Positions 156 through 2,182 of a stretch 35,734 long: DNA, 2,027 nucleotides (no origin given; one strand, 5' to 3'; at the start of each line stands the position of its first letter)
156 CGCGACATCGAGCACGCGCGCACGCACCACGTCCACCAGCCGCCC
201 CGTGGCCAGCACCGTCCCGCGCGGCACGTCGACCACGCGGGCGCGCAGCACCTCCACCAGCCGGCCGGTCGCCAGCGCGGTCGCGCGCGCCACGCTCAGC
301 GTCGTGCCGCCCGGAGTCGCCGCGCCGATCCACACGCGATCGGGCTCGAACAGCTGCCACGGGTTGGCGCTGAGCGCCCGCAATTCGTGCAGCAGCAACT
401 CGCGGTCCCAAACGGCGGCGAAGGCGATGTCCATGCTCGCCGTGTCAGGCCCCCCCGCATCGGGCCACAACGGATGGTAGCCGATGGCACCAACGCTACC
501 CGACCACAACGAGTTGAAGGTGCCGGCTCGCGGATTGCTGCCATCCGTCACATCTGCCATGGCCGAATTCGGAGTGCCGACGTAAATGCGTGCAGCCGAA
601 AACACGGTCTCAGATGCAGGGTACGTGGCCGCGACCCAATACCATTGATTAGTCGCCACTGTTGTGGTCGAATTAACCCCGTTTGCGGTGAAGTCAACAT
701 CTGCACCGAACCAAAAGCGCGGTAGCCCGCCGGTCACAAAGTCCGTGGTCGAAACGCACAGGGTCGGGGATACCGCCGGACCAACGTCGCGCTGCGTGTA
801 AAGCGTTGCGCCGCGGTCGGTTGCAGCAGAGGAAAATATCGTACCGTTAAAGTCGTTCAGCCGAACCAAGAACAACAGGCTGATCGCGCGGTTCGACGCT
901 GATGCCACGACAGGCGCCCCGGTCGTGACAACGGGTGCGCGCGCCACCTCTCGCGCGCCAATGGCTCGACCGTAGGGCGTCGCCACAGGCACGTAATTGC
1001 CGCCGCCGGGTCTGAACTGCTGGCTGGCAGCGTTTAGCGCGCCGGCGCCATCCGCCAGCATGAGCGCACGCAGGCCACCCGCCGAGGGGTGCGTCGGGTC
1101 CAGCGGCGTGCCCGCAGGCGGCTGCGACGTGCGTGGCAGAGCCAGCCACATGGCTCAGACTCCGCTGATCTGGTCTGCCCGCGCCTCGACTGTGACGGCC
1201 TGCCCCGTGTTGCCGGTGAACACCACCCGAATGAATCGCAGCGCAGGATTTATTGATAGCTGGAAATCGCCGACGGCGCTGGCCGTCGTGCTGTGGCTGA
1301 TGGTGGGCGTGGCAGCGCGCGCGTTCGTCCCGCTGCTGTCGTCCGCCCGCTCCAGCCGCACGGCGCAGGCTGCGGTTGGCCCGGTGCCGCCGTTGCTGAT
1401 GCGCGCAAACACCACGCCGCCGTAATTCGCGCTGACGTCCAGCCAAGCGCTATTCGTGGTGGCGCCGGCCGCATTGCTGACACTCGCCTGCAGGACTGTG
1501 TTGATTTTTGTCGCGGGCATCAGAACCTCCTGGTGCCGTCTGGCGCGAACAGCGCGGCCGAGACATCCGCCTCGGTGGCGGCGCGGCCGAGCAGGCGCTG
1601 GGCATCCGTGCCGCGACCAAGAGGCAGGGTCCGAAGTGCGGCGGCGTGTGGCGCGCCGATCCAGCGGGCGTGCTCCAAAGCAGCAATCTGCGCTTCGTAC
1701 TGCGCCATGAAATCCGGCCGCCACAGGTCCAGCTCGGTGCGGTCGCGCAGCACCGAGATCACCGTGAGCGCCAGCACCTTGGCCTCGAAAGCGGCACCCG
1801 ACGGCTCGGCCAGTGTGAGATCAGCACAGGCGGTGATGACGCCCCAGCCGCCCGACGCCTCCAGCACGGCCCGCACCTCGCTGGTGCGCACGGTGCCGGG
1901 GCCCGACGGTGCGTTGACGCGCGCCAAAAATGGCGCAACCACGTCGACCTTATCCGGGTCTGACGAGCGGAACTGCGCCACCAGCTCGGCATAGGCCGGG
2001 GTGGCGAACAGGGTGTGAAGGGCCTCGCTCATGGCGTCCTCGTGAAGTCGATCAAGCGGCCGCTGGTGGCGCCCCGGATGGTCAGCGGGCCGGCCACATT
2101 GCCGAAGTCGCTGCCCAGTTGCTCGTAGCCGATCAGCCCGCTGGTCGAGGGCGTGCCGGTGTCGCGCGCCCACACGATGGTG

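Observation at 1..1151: LamG-fold protein with about six 22-aa amphipathic Arg/Val repeats at its C-terminus and a markedly low-GC lectin core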

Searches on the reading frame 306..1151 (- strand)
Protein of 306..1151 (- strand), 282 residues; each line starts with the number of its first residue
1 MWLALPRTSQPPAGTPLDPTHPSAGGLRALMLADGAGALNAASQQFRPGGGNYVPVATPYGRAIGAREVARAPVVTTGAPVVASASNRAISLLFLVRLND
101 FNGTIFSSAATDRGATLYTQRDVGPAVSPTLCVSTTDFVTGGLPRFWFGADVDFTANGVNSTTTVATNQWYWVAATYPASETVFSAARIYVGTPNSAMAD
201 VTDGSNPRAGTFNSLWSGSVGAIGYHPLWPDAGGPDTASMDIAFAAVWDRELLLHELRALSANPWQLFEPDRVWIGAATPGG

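Call 95: find_homologous_proteins(query=window:306-1151:-, max_evalue=0.001)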
Query seq(282 aa): 3281 candidates shared short words with the query, none scored E <= 0.001.

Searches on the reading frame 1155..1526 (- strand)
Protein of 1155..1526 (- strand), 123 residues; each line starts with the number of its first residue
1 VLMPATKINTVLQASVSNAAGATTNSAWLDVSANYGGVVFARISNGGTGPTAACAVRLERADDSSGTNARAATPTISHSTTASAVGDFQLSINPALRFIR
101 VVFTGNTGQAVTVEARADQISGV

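Call 14: search_protein_families(library=phrogs, proteins=[window:1155-1526:-], max_evalue=0.01)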
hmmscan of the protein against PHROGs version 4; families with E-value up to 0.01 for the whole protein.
window:1155-1526:- (123 aa): 1 family
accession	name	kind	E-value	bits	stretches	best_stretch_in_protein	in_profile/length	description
phrog_5707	-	unknown function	1.2e-05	26.3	1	12-110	11-117/134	-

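Call 15: search_protein_families(library=pfam, proteins=[window:1155-1526:-], max_evalue=0.01)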
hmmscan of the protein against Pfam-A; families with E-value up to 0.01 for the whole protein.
window:1155-1526:- (123 aa): 0 families

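Call 67: search_solved_structures(query=window:1155-1526:-, max_evalue=5)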
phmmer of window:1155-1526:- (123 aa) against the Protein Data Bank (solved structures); distinct sequences matched with E-value up to 5: 0.

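Call 96: find_encoding_contigs(protein=window:1155-1520:-, flank=4000, max_places=10)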
Protein window:1155-1520:- (121 aa): 3 contigs read that carry it; 2 places shown.
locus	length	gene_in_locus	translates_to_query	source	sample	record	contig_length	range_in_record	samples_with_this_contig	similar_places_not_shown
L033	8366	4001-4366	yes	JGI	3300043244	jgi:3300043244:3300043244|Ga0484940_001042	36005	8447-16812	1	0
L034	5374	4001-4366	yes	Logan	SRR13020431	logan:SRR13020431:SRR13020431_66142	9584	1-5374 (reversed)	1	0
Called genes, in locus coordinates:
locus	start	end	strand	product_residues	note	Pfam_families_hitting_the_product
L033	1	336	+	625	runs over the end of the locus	-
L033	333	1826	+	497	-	-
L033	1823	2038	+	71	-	-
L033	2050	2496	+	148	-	-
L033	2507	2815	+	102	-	-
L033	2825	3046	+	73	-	-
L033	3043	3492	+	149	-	-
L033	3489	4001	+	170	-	-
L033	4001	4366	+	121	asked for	-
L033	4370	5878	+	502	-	-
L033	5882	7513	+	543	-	PF12236:Head-tail_con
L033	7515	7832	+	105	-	PF25181:Phage_Bbp19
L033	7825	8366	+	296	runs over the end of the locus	-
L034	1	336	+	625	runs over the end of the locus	-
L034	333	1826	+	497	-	-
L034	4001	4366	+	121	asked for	-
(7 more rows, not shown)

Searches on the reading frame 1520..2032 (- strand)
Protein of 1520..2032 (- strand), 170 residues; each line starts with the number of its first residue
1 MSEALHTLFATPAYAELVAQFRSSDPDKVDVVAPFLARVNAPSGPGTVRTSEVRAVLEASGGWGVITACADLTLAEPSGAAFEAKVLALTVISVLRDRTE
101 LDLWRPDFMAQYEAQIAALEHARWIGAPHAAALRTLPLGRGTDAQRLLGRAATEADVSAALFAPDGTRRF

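Call 59: search_protein_families(library=phrogs, proteins=[window:1520-2032:-], max_evalue=0.001)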
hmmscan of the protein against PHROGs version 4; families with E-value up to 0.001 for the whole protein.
window:1520-2032:- (170 aa): 0 families

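Call 68: search_solved_structures(query=window:1520-2032:-, max_evalue=5)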
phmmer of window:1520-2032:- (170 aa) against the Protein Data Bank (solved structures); distinct sequences matched with E-value up to 5: 3.
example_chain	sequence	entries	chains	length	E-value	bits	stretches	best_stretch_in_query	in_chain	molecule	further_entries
2k3q_A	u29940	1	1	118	0.41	13.8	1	63-121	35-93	TuSp1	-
8ait_A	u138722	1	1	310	0.55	13.4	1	22-64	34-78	Cutinase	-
4uwm_A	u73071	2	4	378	1.5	12.1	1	26-70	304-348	3,6-DIKETOCAMPHANE 1,6 MONOOXYGENASE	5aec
